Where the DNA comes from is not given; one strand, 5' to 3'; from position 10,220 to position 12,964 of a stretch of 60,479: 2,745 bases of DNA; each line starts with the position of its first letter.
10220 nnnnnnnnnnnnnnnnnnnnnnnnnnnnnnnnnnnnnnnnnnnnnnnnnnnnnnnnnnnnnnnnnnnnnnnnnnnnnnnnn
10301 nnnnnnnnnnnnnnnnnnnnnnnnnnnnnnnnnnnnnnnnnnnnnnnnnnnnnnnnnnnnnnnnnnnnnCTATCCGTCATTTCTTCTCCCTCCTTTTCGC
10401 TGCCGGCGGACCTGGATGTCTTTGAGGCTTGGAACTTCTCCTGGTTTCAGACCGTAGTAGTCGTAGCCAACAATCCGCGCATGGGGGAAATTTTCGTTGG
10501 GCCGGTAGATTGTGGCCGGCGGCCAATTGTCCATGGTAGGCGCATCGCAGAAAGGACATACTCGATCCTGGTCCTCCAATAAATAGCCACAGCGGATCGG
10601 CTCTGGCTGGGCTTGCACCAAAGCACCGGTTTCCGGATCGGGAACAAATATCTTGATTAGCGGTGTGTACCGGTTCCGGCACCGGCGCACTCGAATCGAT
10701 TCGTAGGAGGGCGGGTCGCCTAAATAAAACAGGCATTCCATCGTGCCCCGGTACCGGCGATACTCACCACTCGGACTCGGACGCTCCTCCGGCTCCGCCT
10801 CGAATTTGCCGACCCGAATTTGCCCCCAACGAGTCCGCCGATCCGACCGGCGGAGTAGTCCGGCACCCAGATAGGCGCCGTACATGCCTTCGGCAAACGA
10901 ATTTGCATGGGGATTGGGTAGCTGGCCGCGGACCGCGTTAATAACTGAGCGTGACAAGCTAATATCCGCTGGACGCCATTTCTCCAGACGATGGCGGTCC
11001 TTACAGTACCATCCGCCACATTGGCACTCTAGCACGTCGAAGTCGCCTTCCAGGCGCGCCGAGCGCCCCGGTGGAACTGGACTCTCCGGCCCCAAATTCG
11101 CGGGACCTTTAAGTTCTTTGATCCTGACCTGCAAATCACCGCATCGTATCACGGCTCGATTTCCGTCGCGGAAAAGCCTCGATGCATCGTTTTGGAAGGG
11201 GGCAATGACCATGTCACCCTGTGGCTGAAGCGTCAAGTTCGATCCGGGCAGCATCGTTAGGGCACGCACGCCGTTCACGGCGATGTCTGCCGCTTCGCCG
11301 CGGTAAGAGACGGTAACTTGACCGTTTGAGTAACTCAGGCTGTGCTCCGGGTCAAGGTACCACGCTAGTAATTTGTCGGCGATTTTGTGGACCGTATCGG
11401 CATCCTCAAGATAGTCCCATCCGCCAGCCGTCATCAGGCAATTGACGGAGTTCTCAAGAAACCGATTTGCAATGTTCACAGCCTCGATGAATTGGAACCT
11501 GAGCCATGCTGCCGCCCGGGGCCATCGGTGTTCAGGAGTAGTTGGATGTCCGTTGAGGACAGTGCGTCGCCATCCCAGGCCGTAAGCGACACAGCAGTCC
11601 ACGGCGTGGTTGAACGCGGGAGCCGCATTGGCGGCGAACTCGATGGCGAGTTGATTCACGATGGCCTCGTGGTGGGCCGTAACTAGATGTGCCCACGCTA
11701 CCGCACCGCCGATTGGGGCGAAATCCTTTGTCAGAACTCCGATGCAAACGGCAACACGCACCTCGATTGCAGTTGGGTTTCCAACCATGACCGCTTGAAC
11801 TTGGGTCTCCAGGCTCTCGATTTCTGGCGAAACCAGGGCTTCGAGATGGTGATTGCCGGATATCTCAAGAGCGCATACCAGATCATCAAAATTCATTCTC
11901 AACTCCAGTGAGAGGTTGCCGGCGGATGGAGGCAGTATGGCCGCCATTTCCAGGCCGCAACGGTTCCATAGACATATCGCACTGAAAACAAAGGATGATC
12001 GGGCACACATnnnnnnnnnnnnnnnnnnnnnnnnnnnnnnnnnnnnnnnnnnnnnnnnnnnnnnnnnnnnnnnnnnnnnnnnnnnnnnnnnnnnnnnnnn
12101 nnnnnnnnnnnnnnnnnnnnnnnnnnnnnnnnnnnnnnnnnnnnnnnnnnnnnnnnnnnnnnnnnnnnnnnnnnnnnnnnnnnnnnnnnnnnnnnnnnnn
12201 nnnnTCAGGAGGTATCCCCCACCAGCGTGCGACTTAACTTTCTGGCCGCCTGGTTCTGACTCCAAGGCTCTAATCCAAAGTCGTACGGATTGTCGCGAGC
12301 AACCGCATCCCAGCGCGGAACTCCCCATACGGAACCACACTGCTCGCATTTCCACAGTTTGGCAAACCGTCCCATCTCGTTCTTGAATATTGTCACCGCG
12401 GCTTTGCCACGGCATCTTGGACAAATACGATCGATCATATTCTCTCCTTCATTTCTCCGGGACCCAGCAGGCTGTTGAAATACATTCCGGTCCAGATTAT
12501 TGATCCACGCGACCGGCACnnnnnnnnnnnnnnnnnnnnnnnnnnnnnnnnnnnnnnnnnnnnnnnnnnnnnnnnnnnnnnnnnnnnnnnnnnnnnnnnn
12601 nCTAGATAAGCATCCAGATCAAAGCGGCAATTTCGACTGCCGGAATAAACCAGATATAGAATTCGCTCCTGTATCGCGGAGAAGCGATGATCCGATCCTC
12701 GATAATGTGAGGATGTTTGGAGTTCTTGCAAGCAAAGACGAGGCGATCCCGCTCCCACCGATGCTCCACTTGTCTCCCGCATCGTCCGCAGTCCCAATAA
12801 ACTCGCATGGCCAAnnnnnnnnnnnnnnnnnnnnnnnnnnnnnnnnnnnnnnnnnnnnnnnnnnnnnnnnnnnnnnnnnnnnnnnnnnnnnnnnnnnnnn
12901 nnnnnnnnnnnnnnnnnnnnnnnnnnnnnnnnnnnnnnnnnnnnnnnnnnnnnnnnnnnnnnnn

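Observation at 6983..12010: Translationally coupled operon of unknown function with a Lon-like protease domain and a membrane protein, in a lower-GC patch next to a tRNA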

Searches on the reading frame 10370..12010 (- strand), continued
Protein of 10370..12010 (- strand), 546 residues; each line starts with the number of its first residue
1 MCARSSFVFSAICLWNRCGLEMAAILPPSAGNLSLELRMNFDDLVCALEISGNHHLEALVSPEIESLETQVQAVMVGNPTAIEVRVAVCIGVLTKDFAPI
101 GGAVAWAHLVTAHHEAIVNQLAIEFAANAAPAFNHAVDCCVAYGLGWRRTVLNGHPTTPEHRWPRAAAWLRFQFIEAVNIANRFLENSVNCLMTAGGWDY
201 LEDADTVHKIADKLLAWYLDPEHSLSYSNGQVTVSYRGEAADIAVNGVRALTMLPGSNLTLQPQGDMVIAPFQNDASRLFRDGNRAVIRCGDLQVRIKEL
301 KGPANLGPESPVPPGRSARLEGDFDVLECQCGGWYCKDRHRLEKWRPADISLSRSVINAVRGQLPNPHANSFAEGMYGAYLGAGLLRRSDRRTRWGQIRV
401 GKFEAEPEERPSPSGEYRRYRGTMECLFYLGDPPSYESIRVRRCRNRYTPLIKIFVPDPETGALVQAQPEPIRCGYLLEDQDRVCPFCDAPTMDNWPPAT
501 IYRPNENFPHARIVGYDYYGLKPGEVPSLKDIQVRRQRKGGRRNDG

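Call 91: find_encoding_contigs(protein=P0001, flank=10000, max_places=3)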
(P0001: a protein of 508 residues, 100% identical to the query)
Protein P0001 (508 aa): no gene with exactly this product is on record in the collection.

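Call 101: search_dna_similar(query=P0001, collection=plasmids, mode=protein, max_evalue=0.001, max_rows=15)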
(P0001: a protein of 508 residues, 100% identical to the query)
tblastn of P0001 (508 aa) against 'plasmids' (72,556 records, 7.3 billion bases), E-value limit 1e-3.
No match.

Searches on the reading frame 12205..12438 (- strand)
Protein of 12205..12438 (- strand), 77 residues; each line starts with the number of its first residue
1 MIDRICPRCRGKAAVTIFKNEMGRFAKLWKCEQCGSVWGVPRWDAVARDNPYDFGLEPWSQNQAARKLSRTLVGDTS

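Call 21: search_protein_families(library=phrogs, proteins=[window:12205-12438:-], max_evalue=1)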
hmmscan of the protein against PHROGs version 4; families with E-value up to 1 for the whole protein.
window:12205-12438:- (77 aa): 8 families
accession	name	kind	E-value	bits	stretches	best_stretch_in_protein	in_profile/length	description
phrog_34822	-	unknown function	0.0088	16.6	1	5-40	9-40/46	-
phrog_6060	-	transcription regulation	0.02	15.8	1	5-35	15-44/61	anti-termination protein Q-like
phrog_1244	-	unknown function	0.021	15.2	1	5-41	110-146/157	-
phrog_1934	-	unknown function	0.023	15.6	1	2-40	12-55/144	-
phrog_1305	-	DNA, RNA and nucleotide metabolism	0.038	14.4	1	2-40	15-61/226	DNA binding protein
phrog_10675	-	unknown function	0.12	13.7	1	2-38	4-41/98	-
phrog_12343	-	unknown function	0.43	11.9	1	26-70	40-78/120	-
phrog_9089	-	unknown function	0.78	11.2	1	18-47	16-45/77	-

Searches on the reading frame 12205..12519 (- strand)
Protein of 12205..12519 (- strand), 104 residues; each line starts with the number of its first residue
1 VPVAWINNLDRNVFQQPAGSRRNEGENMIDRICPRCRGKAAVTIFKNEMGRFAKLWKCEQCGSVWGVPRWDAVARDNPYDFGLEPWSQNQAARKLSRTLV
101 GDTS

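Call 4: search_protein_families(library=pfam, proteins=[window:12205-12519:-], max_evalue=1)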
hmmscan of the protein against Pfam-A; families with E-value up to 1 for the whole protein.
window:12205-12519:- (104 aa): 7 families
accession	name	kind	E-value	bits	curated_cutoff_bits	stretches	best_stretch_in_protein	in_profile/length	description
PF12760.12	Zn_ribbon_IS1595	-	0.00058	20.2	25.4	1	31-62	19-44/46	Transposase zinc-ribbon domain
PF19769.4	CPxCG_zf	-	0.0035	17.6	27.2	1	33-66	1-34/183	CPxCG-related zinc finger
PF24042.1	DUF7351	-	0.0049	17.1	31.2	1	20-73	56-112/177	Domain of unknown function (DUF7351)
PF00684.25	DnaJ_CXXCXGXG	-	0.0054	17.4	32.7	1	19-62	6-48/65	DnaJ central domain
PF04981.18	NMD3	-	0.055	13.4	24.9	1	26-72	9-52/243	NMD3 family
PF14311.12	DUF4379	-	0.1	13.2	24.5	0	55-65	27-37/56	Probable Treble clef zinc finger domain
PF09723.15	Zn_ribbon_8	-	0.12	12.8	34.4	0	31-40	27-36/41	Zinc ribbon domain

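Call 5: search_protein_families(library=padloc, proteins=[window:12205-12519:-], max_evalue=1)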
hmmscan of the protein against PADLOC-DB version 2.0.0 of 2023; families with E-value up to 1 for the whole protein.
window:12205-12519:- (104 aa): 0 families

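Call 6: search_protein_families(library=ncbifam, proteins=[window:12205-12519:-], max_evalue=1)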
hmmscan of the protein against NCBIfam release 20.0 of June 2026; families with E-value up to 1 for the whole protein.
window:12205-12519:- (104 aa): 5 families
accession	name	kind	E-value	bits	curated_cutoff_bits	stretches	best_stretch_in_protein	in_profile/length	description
NF047723.1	TransFacS4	equivalog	0.014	15.8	120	1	23-65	54-90/90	transcription factor S4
NF041205.1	VdcD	equivalog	0.019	14.8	30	1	33-65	1-33/70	non-oxidative hydroxyarylic acid decarboxylases subunit D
TIGR02349.1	DnaJ_bact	equivalog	0.04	13.3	377.2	1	19-62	151-193/354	molecular chaperone DnaJ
TIGR01384.1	TFS_arch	equivalog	0.054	14.2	64.75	1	28-65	58-97/101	transcription factor S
NF045720.1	rubredox_RCKP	subfamily_domain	0.35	10.5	45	1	55-63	3-11/34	RCKP-type rubredoxin-like domain-containing protein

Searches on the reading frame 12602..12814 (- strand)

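Call 4: search_protein_families(library=pfam, proteins=[window:12602-12814:-], max_evalue=1)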
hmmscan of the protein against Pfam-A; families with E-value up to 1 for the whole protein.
window:12602-12814:- (70 aa): 2 families
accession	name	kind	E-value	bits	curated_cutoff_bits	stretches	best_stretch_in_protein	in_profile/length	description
PF24458.1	DUF7573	-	0.0087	16.4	30.2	1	8-26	13-32/39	Domain of unknown function (DUF7573)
PF24042.1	DUF7351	-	0.024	14.9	31.2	1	8-36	3-31/177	Domain of unknown function (DUF7351)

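Call 5: search_protein_families(library=padloc, proteins=[window:12602-12814:-], max_evalue=1)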
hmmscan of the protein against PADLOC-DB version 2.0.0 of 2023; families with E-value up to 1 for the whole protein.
window:12602-12814:- (70 aa): 0 families

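Call 6: search_protein_families(library=ncbifam, proteins=[window:12602-12814:-], max_evalue=1)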
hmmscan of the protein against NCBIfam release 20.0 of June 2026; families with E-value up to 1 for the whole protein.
window:12602-12814:- (70 aa): 0 families

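Call 21: search_protein_families(library=phrogs, proteins=[window:12602-12808:-], max_evalue=1)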
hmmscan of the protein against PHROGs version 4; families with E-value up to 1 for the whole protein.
window:12602-12808:- (68 aa): 1 family
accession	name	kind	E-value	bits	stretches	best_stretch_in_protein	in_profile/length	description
phrog_3207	-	unknown function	0.21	12.7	1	4-23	26-46/90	-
